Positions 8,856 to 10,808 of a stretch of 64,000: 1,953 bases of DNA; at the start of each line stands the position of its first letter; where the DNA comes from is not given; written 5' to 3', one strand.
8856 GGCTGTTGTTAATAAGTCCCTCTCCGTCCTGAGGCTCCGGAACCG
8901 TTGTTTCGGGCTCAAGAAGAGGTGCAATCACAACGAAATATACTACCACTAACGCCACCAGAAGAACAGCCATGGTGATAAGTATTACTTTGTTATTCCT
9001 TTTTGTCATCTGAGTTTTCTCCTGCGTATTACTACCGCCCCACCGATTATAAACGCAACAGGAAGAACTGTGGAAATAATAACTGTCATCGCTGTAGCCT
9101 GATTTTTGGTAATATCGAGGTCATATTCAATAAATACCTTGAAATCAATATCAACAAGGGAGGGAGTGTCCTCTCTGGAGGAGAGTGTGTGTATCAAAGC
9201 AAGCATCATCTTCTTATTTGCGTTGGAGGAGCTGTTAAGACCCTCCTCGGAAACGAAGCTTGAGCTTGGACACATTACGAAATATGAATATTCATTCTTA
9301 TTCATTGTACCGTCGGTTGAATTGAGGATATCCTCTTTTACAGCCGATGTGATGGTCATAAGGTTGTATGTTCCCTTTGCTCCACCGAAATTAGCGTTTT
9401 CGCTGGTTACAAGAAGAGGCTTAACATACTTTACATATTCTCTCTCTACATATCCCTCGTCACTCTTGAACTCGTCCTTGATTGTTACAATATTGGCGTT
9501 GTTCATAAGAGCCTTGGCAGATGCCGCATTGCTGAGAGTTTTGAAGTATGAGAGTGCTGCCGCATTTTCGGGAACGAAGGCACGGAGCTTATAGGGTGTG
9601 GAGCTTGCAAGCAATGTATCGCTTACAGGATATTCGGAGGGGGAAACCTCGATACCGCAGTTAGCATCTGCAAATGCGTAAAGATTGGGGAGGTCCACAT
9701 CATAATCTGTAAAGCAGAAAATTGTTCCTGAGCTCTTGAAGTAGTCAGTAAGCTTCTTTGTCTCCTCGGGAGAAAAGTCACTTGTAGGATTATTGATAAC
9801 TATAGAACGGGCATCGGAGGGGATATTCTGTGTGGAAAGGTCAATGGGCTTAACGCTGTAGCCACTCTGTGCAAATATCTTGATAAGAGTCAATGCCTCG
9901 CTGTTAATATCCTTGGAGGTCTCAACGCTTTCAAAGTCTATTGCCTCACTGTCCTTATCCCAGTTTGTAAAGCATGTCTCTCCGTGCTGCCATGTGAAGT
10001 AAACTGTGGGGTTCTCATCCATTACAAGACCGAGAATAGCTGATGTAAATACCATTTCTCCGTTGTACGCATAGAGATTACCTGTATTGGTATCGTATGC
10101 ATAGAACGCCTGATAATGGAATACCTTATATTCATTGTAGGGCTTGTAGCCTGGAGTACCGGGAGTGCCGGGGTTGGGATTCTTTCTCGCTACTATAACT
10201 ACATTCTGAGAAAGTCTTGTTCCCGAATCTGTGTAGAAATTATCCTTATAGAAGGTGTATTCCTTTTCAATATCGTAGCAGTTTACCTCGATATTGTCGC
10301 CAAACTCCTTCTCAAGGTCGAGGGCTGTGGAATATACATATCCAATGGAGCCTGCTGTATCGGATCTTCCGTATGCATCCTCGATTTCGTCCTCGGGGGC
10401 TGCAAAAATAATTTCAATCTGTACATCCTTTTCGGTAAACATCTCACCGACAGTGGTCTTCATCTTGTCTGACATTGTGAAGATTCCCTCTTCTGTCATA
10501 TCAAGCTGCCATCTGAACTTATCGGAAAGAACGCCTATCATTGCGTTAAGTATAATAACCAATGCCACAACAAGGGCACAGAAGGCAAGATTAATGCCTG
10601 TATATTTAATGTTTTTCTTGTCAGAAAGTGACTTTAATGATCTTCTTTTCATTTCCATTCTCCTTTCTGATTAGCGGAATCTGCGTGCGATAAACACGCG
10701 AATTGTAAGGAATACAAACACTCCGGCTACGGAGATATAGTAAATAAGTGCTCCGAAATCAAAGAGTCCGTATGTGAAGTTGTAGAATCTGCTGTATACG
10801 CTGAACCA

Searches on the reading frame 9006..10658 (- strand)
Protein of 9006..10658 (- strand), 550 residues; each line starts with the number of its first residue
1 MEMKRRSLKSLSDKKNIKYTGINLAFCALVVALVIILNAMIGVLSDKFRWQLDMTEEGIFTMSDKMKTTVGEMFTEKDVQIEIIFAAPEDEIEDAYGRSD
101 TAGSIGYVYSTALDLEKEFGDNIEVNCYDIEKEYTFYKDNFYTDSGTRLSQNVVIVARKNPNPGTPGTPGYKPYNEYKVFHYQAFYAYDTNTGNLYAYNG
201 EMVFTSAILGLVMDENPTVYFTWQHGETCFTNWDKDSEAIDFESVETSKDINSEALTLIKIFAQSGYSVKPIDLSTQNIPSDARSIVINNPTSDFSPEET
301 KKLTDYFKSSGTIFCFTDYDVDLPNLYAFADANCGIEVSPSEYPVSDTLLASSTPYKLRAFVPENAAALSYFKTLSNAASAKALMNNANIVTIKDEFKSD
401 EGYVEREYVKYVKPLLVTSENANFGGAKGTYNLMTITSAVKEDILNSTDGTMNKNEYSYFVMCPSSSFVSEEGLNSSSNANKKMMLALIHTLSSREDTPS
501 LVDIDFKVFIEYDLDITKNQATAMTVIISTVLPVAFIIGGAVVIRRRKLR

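Call 47: search_protein_families(library=pfam, proteins=[window:9006-10658:-], max_evalue=0.00001)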
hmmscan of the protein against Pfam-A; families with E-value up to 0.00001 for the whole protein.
window:9006-10658:- (550 aa): 1 family
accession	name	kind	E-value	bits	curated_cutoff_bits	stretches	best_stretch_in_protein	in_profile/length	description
PF09822.16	ABC_transp_aux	-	5.5e-08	32.8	34.7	1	223-329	8-93/288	ABC-type uncharacterized transport system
